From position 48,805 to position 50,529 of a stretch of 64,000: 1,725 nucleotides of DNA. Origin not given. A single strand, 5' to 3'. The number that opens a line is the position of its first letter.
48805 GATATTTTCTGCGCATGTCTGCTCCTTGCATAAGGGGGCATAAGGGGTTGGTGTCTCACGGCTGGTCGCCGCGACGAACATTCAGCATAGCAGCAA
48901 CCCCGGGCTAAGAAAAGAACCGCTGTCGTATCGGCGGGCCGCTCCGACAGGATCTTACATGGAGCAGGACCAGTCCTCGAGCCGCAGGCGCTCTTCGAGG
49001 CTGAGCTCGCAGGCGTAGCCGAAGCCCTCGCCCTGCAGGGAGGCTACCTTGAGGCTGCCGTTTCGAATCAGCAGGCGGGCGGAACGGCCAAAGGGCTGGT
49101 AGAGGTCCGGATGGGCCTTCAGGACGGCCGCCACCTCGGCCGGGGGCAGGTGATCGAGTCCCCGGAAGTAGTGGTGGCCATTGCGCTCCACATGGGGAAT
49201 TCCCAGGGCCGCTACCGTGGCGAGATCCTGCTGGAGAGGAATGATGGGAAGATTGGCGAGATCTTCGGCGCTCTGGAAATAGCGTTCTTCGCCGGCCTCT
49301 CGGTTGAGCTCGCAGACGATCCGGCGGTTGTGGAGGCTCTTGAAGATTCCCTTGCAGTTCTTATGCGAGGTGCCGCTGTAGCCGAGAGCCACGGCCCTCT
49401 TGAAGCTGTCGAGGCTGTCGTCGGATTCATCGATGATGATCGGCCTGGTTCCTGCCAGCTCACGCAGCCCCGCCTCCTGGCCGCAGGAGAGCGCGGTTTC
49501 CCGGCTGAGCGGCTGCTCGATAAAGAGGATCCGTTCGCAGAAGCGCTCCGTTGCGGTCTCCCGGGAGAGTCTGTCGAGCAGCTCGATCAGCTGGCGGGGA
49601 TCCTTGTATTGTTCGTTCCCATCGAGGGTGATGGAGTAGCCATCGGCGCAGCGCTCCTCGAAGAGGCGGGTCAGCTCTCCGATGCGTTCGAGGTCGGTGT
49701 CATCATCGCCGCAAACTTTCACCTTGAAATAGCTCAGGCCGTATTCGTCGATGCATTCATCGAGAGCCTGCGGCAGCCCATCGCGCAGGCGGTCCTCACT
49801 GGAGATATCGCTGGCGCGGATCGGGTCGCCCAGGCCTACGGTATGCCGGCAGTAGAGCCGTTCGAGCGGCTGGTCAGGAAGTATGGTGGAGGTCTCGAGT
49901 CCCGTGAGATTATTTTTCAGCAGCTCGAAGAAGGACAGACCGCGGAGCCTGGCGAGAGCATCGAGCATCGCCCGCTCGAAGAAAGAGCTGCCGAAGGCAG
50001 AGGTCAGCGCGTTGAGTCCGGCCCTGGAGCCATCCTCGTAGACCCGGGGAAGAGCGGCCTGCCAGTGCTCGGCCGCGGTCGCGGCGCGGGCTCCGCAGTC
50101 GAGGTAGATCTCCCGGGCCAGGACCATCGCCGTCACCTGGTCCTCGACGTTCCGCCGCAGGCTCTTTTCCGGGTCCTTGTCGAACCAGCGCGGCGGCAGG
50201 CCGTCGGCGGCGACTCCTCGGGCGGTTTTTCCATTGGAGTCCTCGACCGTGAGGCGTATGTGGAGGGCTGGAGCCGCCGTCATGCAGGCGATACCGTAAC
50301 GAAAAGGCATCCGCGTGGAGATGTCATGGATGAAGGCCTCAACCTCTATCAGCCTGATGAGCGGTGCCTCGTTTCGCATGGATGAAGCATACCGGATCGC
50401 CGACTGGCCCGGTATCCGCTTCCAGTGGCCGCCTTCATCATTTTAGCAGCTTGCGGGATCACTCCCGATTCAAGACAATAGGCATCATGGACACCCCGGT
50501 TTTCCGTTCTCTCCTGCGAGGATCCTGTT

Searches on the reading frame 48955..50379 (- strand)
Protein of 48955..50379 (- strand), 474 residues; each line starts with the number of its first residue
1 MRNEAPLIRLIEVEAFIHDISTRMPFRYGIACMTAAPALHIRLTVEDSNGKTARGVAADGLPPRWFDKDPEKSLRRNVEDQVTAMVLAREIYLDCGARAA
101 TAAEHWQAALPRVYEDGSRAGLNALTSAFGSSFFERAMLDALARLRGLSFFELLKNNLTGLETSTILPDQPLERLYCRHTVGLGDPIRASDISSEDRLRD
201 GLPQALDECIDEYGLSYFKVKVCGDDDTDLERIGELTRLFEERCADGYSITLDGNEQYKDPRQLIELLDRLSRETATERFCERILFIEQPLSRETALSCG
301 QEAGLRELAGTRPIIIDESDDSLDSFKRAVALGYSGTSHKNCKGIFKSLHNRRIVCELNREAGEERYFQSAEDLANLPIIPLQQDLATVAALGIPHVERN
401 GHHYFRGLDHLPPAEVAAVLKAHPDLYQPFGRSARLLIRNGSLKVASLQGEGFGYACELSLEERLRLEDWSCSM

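Call 16: find_encoding_contigs(protein=window:48955-50379:-, flank=10000, max_places=6)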
Protein window:48955-50379:- (474 aa): 6 contigs read that carry it; 5 places shown.
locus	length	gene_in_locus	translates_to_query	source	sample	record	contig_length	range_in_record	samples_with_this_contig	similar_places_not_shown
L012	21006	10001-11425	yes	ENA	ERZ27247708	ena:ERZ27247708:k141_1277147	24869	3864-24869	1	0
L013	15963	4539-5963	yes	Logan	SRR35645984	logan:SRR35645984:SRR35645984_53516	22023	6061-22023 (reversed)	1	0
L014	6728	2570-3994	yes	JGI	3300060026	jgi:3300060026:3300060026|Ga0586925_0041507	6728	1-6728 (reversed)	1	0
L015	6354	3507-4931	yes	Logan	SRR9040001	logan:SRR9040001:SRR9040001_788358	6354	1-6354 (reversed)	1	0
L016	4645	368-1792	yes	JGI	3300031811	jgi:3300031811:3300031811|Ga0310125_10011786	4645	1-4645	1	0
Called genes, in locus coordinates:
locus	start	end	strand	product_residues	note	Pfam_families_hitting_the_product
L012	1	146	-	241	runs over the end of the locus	PF00899:ThiF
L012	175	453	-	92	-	PF02597:ThiS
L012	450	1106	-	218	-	PF00005:ABC_tran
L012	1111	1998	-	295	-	PF00528:BPD_transp_1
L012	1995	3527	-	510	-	PF01547:SBP_bac_1 (faint), PF13531:SBP_bac_11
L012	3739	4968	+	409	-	-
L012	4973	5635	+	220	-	PF00005:ABC_tran, PF13304:AAA_21 (faint)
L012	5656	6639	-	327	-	-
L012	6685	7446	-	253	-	PF01011:PQQ (faint), PF13360:PQQ_2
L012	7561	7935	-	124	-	PF10825:DUF2752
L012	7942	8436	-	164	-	PF14018:DUF4234 (weak)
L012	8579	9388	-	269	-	PF14018:DUF4234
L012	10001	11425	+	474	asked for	PF13378:MR_MLE_C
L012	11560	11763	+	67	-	PF00255:GSHPx (weak)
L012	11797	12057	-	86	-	-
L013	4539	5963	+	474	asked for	PF13378:MR_MLE_C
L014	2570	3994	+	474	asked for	PF13378:MR_MLE_C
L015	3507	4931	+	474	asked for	PF13378:MR_MLE_C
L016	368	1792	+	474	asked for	PF13378:MR_MLE_C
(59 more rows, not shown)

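Call 23: search_protein_families(library=ncbifam, proteins=[window:48955-50379:-], max_evalue=0.00001)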
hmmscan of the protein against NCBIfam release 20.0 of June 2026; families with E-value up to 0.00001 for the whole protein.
window:48955-50379:- (474 aa): 0 families
